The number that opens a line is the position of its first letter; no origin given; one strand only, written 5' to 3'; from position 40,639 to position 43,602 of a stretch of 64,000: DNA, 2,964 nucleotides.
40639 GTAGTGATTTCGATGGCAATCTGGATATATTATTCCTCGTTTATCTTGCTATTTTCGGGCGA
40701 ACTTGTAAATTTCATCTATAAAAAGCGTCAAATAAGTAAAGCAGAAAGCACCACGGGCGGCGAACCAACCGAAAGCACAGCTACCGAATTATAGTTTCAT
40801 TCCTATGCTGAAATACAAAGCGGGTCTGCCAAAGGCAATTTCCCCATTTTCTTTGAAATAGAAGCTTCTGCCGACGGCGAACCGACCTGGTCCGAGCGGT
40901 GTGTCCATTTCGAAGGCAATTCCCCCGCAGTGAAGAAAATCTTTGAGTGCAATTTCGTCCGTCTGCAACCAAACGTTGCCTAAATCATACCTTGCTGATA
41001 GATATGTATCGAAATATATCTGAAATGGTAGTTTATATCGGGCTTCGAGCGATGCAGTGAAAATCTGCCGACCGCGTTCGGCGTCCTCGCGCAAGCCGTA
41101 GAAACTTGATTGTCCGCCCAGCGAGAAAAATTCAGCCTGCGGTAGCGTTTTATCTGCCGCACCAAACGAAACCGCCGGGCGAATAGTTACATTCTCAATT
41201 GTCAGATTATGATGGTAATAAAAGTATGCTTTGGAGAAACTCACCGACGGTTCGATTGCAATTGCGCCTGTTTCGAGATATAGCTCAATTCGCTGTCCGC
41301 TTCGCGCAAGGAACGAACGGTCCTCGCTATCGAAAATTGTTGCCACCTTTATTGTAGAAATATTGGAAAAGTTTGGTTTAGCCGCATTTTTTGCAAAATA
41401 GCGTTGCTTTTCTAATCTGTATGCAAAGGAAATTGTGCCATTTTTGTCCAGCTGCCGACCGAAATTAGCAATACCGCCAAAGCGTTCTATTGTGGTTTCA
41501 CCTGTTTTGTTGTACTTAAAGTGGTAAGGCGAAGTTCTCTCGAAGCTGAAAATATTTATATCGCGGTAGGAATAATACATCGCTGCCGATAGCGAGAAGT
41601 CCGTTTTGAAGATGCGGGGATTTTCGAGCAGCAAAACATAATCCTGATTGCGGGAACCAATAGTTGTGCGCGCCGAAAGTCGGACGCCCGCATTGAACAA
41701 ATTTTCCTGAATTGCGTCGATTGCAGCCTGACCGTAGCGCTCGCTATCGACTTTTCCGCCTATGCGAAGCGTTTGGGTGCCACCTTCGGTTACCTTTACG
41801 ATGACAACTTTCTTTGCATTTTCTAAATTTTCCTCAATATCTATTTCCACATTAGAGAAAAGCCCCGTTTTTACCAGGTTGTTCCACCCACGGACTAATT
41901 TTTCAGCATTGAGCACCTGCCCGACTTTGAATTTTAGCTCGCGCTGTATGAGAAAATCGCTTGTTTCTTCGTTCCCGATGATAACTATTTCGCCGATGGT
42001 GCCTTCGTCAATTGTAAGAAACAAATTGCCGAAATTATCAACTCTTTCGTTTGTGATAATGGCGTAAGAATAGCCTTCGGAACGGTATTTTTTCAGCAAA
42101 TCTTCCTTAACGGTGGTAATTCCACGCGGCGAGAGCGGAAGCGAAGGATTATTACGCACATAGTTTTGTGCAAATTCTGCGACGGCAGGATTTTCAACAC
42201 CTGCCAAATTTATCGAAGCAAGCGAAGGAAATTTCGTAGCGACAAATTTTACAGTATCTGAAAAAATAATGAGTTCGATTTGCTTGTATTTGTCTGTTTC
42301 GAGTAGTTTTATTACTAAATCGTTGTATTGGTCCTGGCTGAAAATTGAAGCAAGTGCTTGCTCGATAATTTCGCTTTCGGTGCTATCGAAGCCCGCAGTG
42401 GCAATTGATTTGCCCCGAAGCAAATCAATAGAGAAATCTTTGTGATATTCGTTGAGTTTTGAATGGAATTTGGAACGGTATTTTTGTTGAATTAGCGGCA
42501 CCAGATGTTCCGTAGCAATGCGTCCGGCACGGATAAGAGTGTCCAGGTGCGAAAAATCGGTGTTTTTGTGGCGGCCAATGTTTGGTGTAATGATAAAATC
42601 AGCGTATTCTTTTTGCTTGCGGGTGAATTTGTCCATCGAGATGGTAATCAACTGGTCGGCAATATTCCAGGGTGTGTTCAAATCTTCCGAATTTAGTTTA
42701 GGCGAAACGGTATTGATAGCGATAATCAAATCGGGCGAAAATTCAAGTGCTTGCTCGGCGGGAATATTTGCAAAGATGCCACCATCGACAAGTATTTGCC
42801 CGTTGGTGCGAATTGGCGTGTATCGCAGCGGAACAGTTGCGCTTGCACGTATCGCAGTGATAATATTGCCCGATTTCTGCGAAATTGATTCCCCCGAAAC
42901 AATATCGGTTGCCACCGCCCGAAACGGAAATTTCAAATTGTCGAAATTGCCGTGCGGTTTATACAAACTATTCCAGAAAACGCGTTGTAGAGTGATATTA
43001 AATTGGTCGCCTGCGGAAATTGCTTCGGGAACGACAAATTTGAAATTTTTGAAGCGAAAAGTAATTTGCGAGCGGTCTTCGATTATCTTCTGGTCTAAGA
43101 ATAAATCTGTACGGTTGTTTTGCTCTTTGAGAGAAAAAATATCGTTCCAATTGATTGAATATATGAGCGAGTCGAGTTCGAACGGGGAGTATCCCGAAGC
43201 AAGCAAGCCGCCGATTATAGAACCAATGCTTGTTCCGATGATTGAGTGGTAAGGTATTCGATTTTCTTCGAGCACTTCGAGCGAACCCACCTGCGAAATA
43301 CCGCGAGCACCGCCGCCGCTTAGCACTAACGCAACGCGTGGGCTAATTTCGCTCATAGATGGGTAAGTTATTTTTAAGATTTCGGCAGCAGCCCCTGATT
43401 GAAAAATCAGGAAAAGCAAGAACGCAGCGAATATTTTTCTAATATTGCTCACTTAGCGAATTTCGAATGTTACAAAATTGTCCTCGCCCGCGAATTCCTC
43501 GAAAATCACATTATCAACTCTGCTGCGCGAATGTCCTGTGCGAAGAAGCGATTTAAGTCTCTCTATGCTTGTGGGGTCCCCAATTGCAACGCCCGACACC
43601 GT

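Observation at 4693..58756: Dense modular family of GTAG-hairpin intergenic repeats (REP/BIME- or BOX-like) in 13 intergenic regions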

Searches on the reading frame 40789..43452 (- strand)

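Call 11: search_protein_families(library=ncbifam, proteins=[window:40789-43452:-])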
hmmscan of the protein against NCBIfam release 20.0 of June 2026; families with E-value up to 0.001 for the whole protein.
window:40789-43452:- (887 aa): 8 families
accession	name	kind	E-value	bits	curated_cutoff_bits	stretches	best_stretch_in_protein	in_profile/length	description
TIGR03303.1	OM_YaeT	equivalog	5.5e-36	124.2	297.15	1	486-872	324-730/741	outer membrane protein assembly factor BamA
NF007623.0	PRK10279.1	equivalog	1.3e-16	60.7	272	2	166-248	98-180/301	patatin-like phospholipase RssA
NF008287.0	PRK11067.1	subfamily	2.8e-09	35.9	1181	1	444-791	300-666/802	outer membrane protein assembly factor BamA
TIGR00992.1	3a0901s03IAP75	subfamily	4e-08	32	1163.25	1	441-561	221-352/718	IAP75 family chloroplast envelope protein translocase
NF041079.1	CBASS_lipase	equivalog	6.3e-08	32.2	200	1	42-236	4-185/317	CBASS cGAMP-activated phospholipase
NF043045.1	T4SS_VpdC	equivalog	1.5e-07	29.9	1000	0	41-100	307-366/880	Dot/Icm T4SS effector VpdC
NF053870.1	DS2_1_antiphage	equivalog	3.2e-07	30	400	1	42-118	3-83/299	anti-phage phospholipase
NF047779.1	Omp85_fam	subfamily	2e-05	24.2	200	1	694-845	220-390/423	Omp85 family outer membrane protein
